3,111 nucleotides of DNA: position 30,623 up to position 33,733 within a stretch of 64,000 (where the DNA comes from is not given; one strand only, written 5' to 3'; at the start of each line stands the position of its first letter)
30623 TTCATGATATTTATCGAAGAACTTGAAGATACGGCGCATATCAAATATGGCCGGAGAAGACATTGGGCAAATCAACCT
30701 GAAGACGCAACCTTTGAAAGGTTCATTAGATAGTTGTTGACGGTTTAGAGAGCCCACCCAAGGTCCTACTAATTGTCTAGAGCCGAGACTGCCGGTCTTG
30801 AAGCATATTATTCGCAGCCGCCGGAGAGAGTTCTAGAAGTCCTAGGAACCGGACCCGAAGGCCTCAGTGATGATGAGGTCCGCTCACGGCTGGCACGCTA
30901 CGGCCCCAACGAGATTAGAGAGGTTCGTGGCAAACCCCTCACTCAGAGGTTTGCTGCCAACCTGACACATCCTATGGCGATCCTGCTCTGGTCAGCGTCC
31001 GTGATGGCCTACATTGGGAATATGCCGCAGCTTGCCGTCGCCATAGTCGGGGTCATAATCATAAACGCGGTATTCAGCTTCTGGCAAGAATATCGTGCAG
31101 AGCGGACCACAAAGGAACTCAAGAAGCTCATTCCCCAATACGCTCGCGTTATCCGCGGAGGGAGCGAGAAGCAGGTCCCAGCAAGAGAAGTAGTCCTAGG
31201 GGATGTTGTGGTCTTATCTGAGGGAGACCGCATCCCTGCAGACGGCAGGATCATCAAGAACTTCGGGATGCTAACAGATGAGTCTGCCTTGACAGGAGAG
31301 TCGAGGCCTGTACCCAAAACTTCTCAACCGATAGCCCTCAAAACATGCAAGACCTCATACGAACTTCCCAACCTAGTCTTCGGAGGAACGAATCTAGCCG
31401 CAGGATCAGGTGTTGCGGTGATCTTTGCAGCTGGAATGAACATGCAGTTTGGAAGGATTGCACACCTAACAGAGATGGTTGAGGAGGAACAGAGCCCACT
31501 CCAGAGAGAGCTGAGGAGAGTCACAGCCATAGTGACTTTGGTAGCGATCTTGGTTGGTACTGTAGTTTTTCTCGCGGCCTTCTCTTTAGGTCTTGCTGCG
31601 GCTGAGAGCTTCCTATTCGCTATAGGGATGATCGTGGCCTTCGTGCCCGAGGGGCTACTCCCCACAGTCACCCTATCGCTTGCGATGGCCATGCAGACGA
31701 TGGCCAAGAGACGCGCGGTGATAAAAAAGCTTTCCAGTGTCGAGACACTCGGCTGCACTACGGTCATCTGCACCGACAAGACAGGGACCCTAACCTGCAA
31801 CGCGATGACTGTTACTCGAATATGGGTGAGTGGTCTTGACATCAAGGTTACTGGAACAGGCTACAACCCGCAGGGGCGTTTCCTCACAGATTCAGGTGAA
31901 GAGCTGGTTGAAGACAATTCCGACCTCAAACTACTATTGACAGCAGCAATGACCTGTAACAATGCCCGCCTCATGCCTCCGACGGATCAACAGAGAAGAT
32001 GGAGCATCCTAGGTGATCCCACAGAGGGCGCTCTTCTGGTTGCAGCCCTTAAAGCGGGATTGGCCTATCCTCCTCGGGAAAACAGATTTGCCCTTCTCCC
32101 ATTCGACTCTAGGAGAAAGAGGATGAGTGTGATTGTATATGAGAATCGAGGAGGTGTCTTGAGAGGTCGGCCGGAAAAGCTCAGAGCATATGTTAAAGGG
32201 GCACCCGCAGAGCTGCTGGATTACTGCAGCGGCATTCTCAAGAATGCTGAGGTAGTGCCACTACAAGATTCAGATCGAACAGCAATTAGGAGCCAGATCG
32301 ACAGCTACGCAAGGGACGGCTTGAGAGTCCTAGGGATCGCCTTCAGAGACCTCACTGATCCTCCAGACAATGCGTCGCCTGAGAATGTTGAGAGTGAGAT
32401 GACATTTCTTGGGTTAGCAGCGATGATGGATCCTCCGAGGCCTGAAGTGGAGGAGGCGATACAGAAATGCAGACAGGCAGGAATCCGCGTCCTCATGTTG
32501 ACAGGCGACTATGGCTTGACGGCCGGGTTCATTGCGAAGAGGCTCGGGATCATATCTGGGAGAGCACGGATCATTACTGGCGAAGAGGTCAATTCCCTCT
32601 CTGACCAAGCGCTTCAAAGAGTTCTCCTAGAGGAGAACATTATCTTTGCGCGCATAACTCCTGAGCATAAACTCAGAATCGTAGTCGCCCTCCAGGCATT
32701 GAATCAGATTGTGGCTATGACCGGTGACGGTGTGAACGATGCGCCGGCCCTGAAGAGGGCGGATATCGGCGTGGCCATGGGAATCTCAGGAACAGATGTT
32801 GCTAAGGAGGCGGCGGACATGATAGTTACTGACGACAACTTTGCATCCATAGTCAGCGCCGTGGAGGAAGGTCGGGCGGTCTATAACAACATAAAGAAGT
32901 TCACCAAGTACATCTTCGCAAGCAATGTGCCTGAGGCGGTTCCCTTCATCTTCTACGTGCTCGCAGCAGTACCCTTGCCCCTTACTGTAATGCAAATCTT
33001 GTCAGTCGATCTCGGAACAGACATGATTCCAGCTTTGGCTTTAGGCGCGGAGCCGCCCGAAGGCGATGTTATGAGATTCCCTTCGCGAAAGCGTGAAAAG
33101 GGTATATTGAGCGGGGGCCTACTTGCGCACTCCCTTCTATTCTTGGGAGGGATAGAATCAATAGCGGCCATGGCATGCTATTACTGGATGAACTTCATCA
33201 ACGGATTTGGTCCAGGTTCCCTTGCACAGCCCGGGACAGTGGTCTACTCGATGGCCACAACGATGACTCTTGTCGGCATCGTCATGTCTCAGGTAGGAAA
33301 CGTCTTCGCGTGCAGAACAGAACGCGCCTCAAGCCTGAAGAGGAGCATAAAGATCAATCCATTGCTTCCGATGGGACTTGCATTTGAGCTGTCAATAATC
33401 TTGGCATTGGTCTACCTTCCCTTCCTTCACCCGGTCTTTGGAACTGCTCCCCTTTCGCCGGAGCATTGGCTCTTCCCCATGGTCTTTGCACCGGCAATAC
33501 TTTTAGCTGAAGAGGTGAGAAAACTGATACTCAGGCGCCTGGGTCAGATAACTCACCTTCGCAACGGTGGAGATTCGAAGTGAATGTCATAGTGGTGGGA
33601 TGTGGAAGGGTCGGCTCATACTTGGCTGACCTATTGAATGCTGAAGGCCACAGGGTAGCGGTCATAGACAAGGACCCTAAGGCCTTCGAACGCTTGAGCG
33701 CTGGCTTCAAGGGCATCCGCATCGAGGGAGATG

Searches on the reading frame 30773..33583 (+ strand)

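Call 45: search_protein_families(library=pfam, proteins=[window:30773-33583:+], max_evalue=0.00001)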
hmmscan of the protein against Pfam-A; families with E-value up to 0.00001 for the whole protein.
window:30773-33583:+ (936 aa): 6 families
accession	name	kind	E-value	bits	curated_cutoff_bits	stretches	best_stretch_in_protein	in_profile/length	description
PF00122.25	E1-E2_ATPase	-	1.7e-48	164.9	28.1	1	118-313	1-181/181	E1-E2 ATPase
PF00689.26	Cation_ATPase_C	-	2e-45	155.1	27.3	1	734-919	1-175/175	Cation transporting ATPase, C-terminus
PF00702.32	Hydrolase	-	7.5e-18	66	26.4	1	524-664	68-191/191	haloacid dehalogenase-like hydrolase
PF13246.12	Cation_ATPase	-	1.4e-17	64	21.7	1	394-487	2-90/91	Cation transport ATPase (P-type)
PF00690.31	Cation_ATPase_N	-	1.6e-17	63.4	20.4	1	12-78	1-68/69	Cation transporter/ATPase, N-terminus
PF08282.18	Hydrolase_3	-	9e-06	26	20.9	0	645-694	204-252/255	haloacid dehalogenase-like hydrolase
